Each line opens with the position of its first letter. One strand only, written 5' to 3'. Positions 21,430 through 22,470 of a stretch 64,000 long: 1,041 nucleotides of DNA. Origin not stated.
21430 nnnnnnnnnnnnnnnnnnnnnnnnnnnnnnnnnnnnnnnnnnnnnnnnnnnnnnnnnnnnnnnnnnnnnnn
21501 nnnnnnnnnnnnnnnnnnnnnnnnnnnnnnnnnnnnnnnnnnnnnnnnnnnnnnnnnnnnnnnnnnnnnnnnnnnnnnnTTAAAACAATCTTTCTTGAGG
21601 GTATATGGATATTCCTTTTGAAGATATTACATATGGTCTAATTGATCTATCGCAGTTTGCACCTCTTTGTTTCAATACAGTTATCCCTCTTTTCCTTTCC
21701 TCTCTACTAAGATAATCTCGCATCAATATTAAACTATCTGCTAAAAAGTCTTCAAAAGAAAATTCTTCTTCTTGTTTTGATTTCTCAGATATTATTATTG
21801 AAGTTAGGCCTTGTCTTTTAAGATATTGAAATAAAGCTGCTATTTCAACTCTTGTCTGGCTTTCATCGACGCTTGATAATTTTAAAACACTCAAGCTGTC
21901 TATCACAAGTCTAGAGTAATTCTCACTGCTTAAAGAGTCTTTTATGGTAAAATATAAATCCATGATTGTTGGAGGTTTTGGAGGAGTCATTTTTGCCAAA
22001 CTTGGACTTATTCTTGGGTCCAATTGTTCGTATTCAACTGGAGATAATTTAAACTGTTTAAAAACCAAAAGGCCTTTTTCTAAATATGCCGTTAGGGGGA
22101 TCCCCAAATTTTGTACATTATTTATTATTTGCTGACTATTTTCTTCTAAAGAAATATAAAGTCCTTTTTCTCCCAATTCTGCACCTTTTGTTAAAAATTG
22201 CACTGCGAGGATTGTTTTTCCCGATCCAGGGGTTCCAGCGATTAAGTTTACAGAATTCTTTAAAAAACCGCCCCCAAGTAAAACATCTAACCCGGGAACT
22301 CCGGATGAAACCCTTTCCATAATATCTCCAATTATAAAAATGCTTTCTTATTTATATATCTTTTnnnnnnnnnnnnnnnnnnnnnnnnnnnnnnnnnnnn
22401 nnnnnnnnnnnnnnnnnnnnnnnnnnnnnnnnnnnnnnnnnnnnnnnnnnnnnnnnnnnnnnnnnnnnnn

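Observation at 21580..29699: Compact Tad/Epd-like archaeal type IV pilus operon ending in a KaiC/FlaH-like ATPase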

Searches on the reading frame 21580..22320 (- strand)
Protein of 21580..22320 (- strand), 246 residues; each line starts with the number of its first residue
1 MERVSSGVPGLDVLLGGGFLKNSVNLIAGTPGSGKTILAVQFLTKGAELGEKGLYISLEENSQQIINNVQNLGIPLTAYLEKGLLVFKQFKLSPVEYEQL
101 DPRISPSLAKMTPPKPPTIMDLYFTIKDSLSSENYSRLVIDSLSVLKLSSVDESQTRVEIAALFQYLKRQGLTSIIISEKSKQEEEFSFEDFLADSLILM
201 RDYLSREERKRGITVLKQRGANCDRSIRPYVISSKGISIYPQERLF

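Call 3: search_protein_families(library=pfam, proteins=[window:21580-22320:-], max_evalue=0.01)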
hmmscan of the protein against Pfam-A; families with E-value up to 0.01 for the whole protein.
window:21580-22320:- (246 aa): 8 families
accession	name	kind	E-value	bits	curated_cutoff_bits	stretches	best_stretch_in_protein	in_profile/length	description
PF06745.19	ATPase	-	4.5e-52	177.1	26.6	1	4-243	1-230/231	KaiC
PF03796.21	DnaB_C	-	9.9e-07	28.8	27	1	4-168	2-162/255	DnaB-like helicase C terminal domain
PF13481.12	AAA_25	-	0.00037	20.6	27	1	14-176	25-186/195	AAA domain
PF20720.3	nSTAND3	-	0.0007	19.8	27.2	1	21-63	16-58/155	Novel STAND NTPase 3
PF14417.12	MEDS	-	0.00072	19.9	29.8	1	39-106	17-85/161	MEDS: MEthanogen/methylotroph, DcmR Sensory domain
PF01695.23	IstB_IS21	-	0.0049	16.8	24.1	0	14-65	83-135/238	IstB-like ATP binding protein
PF13401.12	AAA_22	-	0.0073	17.1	27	0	26-172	9-84/130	AAA domain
PF09848.15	SLFN-g3_helicase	-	0.0091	15.8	24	0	23-62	2-43/354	Schlafen group 3, DNA/RNA helicase domain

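Call 6: search_protein_families(library=ncbifam, proteins=[window:21580-22320:-], max_evalue=0.01)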
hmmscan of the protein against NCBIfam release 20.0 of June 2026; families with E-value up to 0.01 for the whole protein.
window:21580-22320:- (246 aa): 20 families
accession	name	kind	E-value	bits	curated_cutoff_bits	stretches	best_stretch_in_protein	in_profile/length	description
NF006799.0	PRK09302.1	equivalog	1.2e-42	146.1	408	2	2-88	253-339/515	circadian clock protein KaiC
TIGR03880.1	KaiC_arch_3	hypoth_equivalog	1.8e-39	135.6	249.45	2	7-111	1-102/224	KaiC domain-containing protein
TIGR02655.1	circ_KaiC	equivalog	6.8e-33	114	546.25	2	26-242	25-231/484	circadian clock protein KaiC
TIGR03877.1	thermo_KaiC_1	hypoth_equivalog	1.1e-28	100.3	307.25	1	1-243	1-236/238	KaiC domain-containing protein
TIGR03881.1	KaiC_arch_4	hypoth_equivalog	3.3e-23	82.6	247.8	1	2-229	1-217/231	KaiC domain-containing protein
TIGR00416.1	sms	equivalog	1e-13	50.9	403.05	1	2-179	74-220/454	DNA repair protein RadA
NF052589.1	ArlH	equivalog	5e-12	46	215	1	11-241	9-225/229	archaellum protein ArlH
NF004723.0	PRK06067.1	subfamily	8.3e-11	41.9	194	1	4-149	16-144/243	flagellar accessory protein FlaH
TIGR03878.1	thermo_KaiC_2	hypoth_equivalog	2.6e-10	40.1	232.2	2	17-70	31-84/259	KaiC domain-containing protein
NF004629.0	PRK05973.1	equivalog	7.5e-08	31.7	156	1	23-74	65-116/237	DNA helicase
NF006861.0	PRK09361.1-1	equivalog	2.6e-06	27.1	278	1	2-67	3-68/235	DNA repair and recombination protein RadB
TIGR03600.1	phage_DnaB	exception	7.5e-06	25.2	498.65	1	4-67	177-240/421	phage replicative helicase, DnaB family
NF006320.0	PRK08533.1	equivalog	0.00021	21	215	1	11-87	13-89/230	flagellar accessory protein FlaH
TIGR02237.1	recomb_radB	equivalog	0.00022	21.2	172.4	1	11-71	1-61/210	DNA repair and recombination protein RadB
NF038214.1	IS21_help_AAA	equivalog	0.00087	19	200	1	14-68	81-136/232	IS21-like element helper ATPase IstB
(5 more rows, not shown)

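Call 8: find_encoding_contigs(protein=window:21580-22320:-, flank=10000, max_places=6)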
Protein window:21580-22320:- (246 aa): 9 contigs read that carry it; 1 place shown.
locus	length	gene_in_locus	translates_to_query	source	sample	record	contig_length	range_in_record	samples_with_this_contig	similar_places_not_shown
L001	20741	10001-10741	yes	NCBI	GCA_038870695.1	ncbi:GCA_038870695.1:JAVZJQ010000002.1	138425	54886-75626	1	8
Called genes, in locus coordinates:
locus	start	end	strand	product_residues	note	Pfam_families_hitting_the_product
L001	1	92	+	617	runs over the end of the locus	PF08915:tRNA-Thr_ED, PF00587:tRNA-synt_2b, PF03129:HGTP_anticodon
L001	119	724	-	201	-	PF01558:POR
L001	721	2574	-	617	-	PF01855:POR_N, PF02775:TPP_enzyme_C, PF14697:Fer4_21 (weak), PF00037:Fer4 (weak)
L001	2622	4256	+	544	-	PF00437:T2SSE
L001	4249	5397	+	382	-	PF00482:T2SSF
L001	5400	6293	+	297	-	PF00482:T2SSF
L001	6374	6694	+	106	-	PF04021:Class_IIIsignal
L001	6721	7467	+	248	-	PF01478:Peptidase_A24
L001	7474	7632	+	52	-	-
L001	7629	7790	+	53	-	-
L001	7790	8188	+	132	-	-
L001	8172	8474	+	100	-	-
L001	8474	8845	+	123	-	-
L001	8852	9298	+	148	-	-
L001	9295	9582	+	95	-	-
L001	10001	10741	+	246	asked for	PF03796:DnaB_C (weak), PF06745:ATPase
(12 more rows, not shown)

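Call 11: find_homologous_proteins(query=window:21580-22320:-, max_evalue=1e-10)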
Query window:21580-22320:- (246 aa): 108 proteins with E <= 1e-10 among 1048 candidates.
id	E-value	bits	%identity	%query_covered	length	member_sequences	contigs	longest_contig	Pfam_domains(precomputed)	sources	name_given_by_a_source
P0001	1.3e-151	520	100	100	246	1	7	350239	PF06745.20,PF03796.22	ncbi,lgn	ncbi:MAG: ATPase domain-containing protein [archaeon]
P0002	3.0e-66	241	47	98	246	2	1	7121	PF06745.20,PF03796.22,PF05625.18,PF23442.2,PF13481.13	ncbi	-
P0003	2.0e-64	235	45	99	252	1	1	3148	PF06745.20,PF07088.17,PF03796.22,PF23442.2,PF13481.13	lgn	-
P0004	6.3e-64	234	47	99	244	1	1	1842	PF06745.20,PF03796.22,PF23442.2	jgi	-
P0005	7.1e-33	132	34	100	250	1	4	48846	PF06745.20,PF23442.2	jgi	-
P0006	1.4e-32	131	34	100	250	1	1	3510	PF06745.20,PF23442.2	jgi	-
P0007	6.5e-32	129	35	100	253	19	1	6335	PF06745.20,PF07088.17,PF14417.13,PF05625.18,PF23442.2,PF13481.13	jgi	-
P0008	6.9e-32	129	35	100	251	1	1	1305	PF06745.20,PF14417.13,PF23442.2,PF00154.28,PF13481.13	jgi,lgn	-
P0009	7.0e-32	129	35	100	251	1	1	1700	PF06745.20,PF14417.13,PF23442.2,PF00154.28,PF13481.13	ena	-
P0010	1.3e-31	128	35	100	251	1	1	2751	PF06745.20,PF14417.13,PF23442.2,PF00154.28,PF13481.13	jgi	jgi:KaiC/GvpD/RAD55 family RecA-like ATPase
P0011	1.5e-31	128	35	100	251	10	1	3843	PF06745.20,PF05625.18,PF23442.2,PF00154.28,PF13481.13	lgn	-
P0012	2.4e-31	127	34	100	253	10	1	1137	PF06745.20,PF23442.2,PF00154.28,PF13481.13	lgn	-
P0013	3.5e-31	126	35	100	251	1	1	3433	PF06745.20,PF05625.18,PF23442.2,PF00154.28,PF13481.13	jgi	jgi:circadian clock protein KaiC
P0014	4.3e-31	126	36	98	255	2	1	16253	PF06745.20,PF00154.28,PF13481.13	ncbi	ncbi:MAG: hypothetical protein CVT48_04060, partial [Thermoplasmata archaeon HGW-Thermoplasmata-1]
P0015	6.8e-30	122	33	98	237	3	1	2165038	PF06745.20,PF07088.17,PF23442.2,PF13481.13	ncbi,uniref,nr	ncbi:RAD55 family ATPase [Thermococcus aciditolerans]|uniref:AAA family ATPase n=1 Tax=Thermococcus 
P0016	2.7e-29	120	34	99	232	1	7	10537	PF06745.20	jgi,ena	-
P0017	6.3e-29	119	32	99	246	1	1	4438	PF06745.20,PF13481.13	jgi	jgi:KaiC/GvpD/RAD55 family RecA-like ATPase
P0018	1.3e-28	118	32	98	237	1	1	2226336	PF06745.20,PF23442.2,PF13481.13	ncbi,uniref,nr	ncbi:recombinase [Thermococcus indicus]|uniref:Recombinase n=1 Tax=Thermococcus indicus TaxID=258664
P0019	1.6e-28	118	35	100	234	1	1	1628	PF06745.20,PF07088.17,PF03796.22,PF23442.2,PF13481.13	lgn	-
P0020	2.1e-28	117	32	98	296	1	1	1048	PF13173.13,PF06745.20,PF00270.36,PF03796.22,PF23442.2,PF08423.18,PF13671.13,PF13401.13,PF00154.28,PF13191.13,PF06414.19,PF01695.24,PF13479.13,PF24883.3,PF00005.34,PF05729.19,PF13481.13,PF20720.4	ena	-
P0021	5.7e-28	116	32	98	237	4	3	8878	PF06745.20,PF03796.22,PF00154.28,PF13481.13,PF20720.4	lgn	-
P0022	6.7e-28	116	32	98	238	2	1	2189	PF06745.20,PF23442.2,PF13481.13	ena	-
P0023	1.2e-27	115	29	97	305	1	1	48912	PF06745.20,PF03796.22,PF23442.2,PF13401.13,PF09848.16,PF00154.28,PF13481.13,PF20720.4,PF13191.13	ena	-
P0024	2.9e-27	114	32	98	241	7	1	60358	PF06745.20,PF00154.28,PF13481.13,PF20720.4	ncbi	ncbi:RAD55 family ATPase [Thermococcus sp.]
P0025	7.1e-27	112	33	99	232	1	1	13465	PF06745.20,PF13481.13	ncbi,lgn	-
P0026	9.1e-27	112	35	97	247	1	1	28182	PF06745.20,PF13481.13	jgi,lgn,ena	-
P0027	1.7e-26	111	29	98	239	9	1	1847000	PF06745.20,PF03796.22,PF00154.28,PF13481.13,PF20720.4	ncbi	ncbi:RAD55 family ATPase [Thermococcus peptonophilus]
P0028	1.7e-26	111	32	98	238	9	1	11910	PF06745.20,PF23442.2,PF00154.28,PF13481.13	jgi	-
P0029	4.9e-26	110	31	98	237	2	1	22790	PF06745.20,PF00154.28,PF13481.13,PF20720.4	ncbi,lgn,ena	-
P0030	8.7e-26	109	31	98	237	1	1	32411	PF06745.20,PF13481.13,PF20720.4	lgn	-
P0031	1.1e-25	109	31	98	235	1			PF06745.20,PF13481.13,PF20720.4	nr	nr:ATPase domain-containing protein [Thermococcus sp. AM4]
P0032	1.1e-25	108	31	98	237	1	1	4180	PF06745.20,PF13481.13,PF20720.4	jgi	-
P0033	1.1e-25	108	31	98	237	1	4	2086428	PF06745.20,PF13481.13,PF20720.4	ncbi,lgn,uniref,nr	ncbi:ATPase domain-containing protein [Thermococcus sp. AM4]|uniref:RAD55 family ATPase n=1 Tax=Ther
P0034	1.2e-25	108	31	98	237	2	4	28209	PF06745.20,PF07088.17,PF23442.2,PF13481.13,PF20720.4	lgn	-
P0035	1.2e-25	108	34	100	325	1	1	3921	PF06745.20,PF13481.13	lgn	-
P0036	1.2e-25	108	33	98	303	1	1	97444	PF06745.20,PF13481.13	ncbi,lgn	-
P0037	1.3e-25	108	33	100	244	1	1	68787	PF06745.20,PF03796.22,PF23442.2,PF13481.13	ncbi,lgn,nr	ncbi:MAG: ATPase domain-containing protein [Candidatus Diapherotrites archaeon]|nr:ATPase domain-con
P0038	1.3e-25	108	31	98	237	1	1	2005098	PF06745.20,PF13481.13,PF20720.4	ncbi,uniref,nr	ncbi:recombinase [Thermococcus profundus]|uniref:Recombinase n=1 Tax=Thermococcus profundus TaxID=49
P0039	1.4e-25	108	32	98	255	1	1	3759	PF06745.20,PF13481.13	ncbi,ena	-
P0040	1.8e-25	108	31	98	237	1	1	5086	PF06745.20,PF13481.13,PF20720.4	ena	-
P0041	2.0e-25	108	31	100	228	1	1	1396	PF06745.20,PF23442.2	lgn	-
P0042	2.1e-25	108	33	100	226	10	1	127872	PF06745.20,PF23442.2,PF13481.13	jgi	-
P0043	2.2e-25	108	31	98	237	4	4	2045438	PF06745.20,PF13481.13,PF20720.4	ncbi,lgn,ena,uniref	ncbi:RAD55 family ATPase [Thermococcus gammatolerans]|uniref:RAD55 family ATPase n=1 Tax=Thermococcu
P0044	2.2e-25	108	32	96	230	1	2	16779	PF06745.20,PF07088.17,PF03796.22,PF23442.2,PF13481.13,PF20720.4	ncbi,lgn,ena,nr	ncbi:MAG: AAA family ATPase [Thermococcus sp.]|nr:AAA family ATPase [Thermococcus sp.]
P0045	2.6e-25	107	33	100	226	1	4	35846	PF06745.20,PF13481.13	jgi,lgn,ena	jgi:circadian clock protein KaiC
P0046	2.7e-25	107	33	99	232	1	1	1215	PF06745.20,PF03796.22,PF23442.2,PF13481.13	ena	-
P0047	2.7e-25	107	33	99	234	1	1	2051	PF06745.20,PF07088.17,PF03796.22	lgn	-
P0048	2.9e-25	107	33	100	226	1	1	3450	PF06745.20,PF23442.2,PF13481.13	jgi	-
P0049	3.1e-25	107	31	96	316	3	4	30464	PF06745.20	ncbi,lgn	-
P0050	3.4e-25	107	31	100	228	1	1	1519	PF06745.20,PF23442.2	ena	-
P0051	3.5e-25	107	30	100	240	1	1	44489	PF06745.20,PF23442.2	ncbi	-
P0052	4.5e-25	107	33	100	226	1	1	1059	PF06745.20,PF13481.13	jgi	-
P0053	5.0e-25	106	32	100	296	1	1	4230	PF06745.20,PF23442.2,PF13481.13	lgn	-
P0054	5.2e-25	106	33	99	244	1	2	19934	PF06745.20,PF03796.22,PF13481.13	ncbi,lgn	-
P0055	7.1e-25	106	33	100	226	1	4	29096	PF06745.20,PF13481.13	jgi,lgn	-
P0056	7.8e-25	106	33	100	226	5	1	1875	PF06745.20,PF13481.13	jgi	jgi:circadian clock protein KaiC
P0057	1.1e-24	105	34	97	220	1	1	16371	PF06745.20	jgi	-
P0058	1.1e-24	105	32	100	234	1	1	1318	PF06745.20,PF03796.22,PF13481.13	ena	-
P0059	1.2e-24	105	31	100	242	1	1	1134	PF06745.20,PF03796.22,PF23442.2,PF00154.28,PF13481.13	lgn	-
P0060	1.3e-24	105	33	100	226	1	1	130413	PF06745.20,PF23442.2,PF13481.13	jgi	jgi:circadian clock protein KaiC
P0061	1.6e-24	105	31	98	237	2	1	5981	PF06745.20,PF00154.28,PF13481.13,PF20720.4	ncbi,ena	-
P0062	1.6e-24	105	33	100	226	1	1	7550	PF06745.20,PF13481.13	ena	-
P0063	1.8e-24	105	33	100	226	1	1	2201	PF06745.20,PF13481.13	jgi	jgi:circadian clock protein KaiC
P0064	2.1e-24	104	31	96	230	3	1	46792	PF06745.20,PF07088.17,PF03796.22,PF13481.13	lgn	-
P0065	2.1e-24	104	30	98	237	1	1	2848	PF06745.20,PF13481.13,PF20720.4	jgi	-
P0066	2.1e-24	104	30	98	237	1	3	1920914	PF06745.20,PF13481.13,PF20720.4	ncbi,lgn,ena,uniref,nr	ncbi:MAG: AAA family ATPase [Thermococcus sp.]|uniref:Recombinase n=1 Tax=Thermococcus guaymasensis 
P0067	2.3e-24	104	48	27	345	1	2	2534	PF06745.20,PF03796.22,PF23442.2,PF13671.13,PF00004.36,PF13401.13,PF00154.28,PF01637.25,PF13191.13,PF00158.33,PF24883.3,PF05625.18,PF05729.19,PF01078.28,PF13481.13,PF20720.4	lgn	-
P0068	3.1e-24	104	33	100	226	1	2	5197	PF06745.20,PF23442.2,PF13481.13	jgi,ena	-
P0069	3.2e-24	104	33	100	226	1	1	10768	PF06745.20,PF13481.13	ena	-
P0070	3.3e-24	104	34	100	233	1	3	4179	PF06745.20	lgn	-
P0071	3.5e-24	104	31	100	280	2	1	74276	PF06745.20,PF03796.22,PF23442.2,PF13481.13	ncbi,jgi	-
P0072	4.8e-24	103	32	99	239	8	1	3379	PF06745.20,PF03796.22,PF23442.2,PF13481.13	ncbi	-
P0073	4.8e-24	103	33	100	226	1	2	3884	PF06745.20,PF23442.2,PF13481.13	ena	-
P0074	1.0e-23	102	30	98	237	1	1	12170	PF06745.20,PF13481.13,PF20720.4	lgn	-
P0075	1.4e-23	102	33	100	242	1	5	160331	PF06745.20,PF03796.22,PF23442.2,PF00154.28,PF13481.13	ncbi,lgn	-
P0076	1.5e-23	102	34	100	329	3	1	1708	PF06745.20,PF03796.22,PF23442.2,PF13481.13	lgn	-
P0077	3.0e-23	101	31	98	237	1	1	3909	PF06745.20,PF13481.13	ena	-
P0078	6.4e-23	99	32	100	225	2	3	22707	PF06745.20,PF03796.22,PF23442.2,PF13481.13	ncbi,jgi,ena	ncbi:MAG: ATPase domain-containing protein [Candidatus Aenigmatarchaeota archaeon]|jgi:circadian clo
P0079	1.5e-22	98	34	99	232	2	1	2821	PF06745.20,PF03796.22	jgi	-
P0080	2.0e-22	98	32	100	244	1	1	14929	PF06745.20,PF03796.22,PF13481.13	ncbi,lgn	-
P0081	2.1e-22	98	33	100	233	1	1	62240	PF06745.20,PF03796.22,PF23442.2,PF00154.28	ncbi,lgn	-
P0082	2.2e-22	98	32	98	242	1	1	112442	PF06745.20,PF13481.13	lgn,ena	-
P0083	6.3e-22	96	30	99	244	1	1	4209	PF06745.20,PF13481.13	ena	-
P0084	1.7e-21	95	29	99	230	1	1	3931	PF06745.20,PF13479.13,PF23442.2,PF08423.18,PF13481.13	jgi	jgi:KaiC/GvpD/RAD55 family RecA-like ATPase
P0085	2.5e-21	94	30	100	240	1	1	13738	PF06745.20,PF03796.22,PF23442.2,PF13481.13,PF20720.4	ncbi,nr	ncbi:Putative flagella-related protein H [uncultured archaeon]|nr:Putative flagella-related protein 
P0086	2.8e-21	94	33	99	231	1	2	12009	PF06745.20,PF03796.22,PF23442.2,PF13481.13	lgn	-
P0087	6.2e-21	93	30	100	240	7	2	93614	PF06745.20,PF03796.22,PF23442.2,PF13481.13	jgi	jgi:circadian clock protein KaiC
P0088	1.9e-20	91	29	99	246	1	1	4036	PF06745.20,PF03796.22,PF23442.2,PF00154.28,PF13481.13,PF20720.4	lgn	-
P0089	2.4e-20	91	32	100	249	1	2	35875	PF06745.20,PF03796.22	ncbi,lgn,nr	ncbi:hypothetical protein KKE06_05040 [Candidatus Micrarchaeota archaeon]|nr:hypothetical protein [C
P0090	2.7e-20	91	32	98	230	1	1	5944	PF06745.20,PF13479.13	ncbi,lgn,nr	ncbi:hypothetical protein HZB02_02955 [Candidatus Woesearchaeota archaeon]|nr:hypothetical protein [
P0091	4.5e-20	90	29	100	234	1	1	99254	PF06745.20,PF03796.22,PF23442.2,PF00154.28,PF13481.13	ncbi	ncbi:MAG: ATPase domain-containing protein [Candidatus Diapherotrites archaeon]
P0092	1.1e-19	89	30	100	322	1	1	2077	PF06745.20,PF23442.2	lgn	-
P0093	2.5e-19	88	46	30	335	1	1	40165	PF06745.20,PF01695.24,PF13479.13,PF03796.22,PF01656.30,PF23442.2,PF13481.13,PF13191.13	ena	-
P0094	3.9e-19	87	30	89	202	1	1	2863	PF06745.20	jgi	jgi:KaiC/GvpD/RAD55 family RecA-like ATPase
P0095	7.4e-19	86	31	96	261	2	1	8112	PF06745.20,PF13481.13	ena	-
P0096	1.3e-18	85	30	97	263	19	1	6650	PF06745.20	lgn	-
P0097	1.4e-18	85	28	98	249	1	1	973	PF06745.20,PF07088.17,PF23442.2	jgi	jgi:circadian clock protein KaiC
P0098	4.1e-17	80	30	99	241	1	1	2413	PF06745.20,PF03796.22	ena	-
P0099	6.1e-17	80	30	97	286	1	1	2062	PF06745.20,PF05625.18,PF23442.2,PF13555.13,PF13401.13,PF00154.28,PF13481.13,PF20720.4,PF13191.13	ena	-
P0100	1.5e-16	79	30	96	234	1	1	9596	PF06745.20,PF13481.13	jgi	-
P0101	3.8e-15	74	32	96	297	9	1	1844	PF06745.20,PF03796.22,PF13481.13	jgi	jgi:circadian clock protein KaiC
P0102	5.5e-15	74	30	99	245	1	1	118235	PF06745.20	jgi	jgi:circadian clock protein KaiC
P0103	7.1e-15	73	29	96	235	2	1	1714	PF06745.20,PF07088.17,PF23442.2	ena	-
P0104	1.1e-14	73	33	60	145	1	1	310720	PF06745.20,PF00154.28,PF13481.13,PF20720.4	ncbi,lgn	ncbi:RAD55 family ATPase [Thermococcus sp. JCM 11816]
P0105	1.5e-13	69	30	100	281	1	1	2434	PF13173.13,PF06745.20,PF13481.13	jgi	jgi:circadian clock protein KaiC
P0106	6.1e-12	64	27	98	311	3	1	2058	PF06745.20,PF23442.2,PF08423.18,PF13481.13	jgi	jgi:circadian clock protein KaiC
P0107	6.5e-12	63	30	90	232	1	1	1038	PF06745.20,PF13481.13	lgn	-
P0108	4.2e-11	61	34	59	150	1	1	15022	PF06745.20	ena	-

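Call 13: find_encoding_contigs(protein=P0002, flank=10000, max_places=2)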
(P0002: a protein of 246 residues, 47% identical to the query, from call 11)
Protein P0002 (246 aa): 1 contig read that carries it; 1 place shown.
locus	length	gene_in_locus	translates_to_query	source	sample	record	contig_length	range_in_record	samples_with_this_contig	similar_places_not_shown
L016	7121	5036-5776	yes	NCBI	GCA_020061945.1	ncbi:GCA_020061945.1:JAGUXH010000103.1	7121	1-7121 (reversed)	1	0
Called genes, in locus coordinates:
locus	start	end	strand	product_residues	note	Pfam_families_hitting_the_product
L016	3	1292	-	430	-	?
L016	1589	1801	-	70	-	-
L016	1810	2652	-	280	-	-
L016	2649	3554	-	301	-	PF05569:Peptidase_M56 (weak), PF01435:Peptidase_M48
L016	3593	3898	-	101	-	-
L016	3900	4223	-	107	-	-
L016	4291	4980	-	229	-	PF00154:RecA_N (weak), PF05625:PAXNEB (faint), PF06745:ATPase, PF23442:DUF7125, PF07088:GvpD_P-loop (weak), PF23365:DUF7090, PF24336:DUF7504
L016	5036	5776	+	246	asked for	PF03796:DnaB_C, PF05625:PAXNEB (faint), PF06745:ATPase, PF13481:AAA_25, PF23442:DUF7125 (weak)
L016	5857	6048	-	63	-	-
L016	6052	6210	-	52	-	-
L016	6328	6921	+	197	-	PF01351:RNase_HII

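Call 14: find_encoding_contigs(protein=P0005, flank=10000, max_places=2)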
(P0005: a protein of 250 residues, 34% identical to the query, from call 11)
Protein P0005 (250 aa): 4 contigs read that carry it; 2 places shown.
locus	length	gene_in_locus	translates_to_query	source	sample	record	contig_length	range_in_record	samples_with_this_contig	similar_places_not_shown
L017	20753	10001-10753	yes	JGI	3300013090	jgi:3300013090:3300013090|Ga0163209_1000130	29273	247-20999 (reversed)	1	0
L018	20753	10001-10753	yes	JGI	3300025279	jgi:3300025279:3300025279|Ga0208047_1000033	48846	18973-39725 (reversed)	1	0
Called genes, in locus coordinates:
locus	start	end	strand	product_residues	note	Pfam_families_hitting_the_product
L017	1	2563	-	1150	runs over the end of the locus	PF13620:CarboxypepD_reg (faint)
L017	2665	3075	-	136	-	PF07884:VKOR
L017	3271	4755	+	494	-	PF24517:CBM96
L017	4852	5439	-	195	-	-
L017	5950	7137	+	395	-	-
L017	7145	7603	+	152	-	PF13620:CarboxypepD_reg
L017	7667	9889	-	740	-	PF06745:ATPase, PF24336:DUF7504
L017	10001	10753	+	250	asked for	PF06745:ATPase, PF23442:DUF7125 (weak)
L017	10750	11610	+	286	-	-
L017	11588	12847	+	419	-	-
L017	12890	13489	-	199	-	-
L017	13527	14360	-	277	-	-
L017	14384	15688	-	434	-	PF09594:GT87 (weak)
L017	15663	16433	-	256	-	-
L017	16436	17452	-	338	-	PF09721:Exosortase_EpsH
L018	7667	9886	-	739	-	PF06745:ATPase, PF24336:DUF7504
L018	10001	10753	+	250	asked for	PF06745:ATPase, PF23442:DUF7125 (weak)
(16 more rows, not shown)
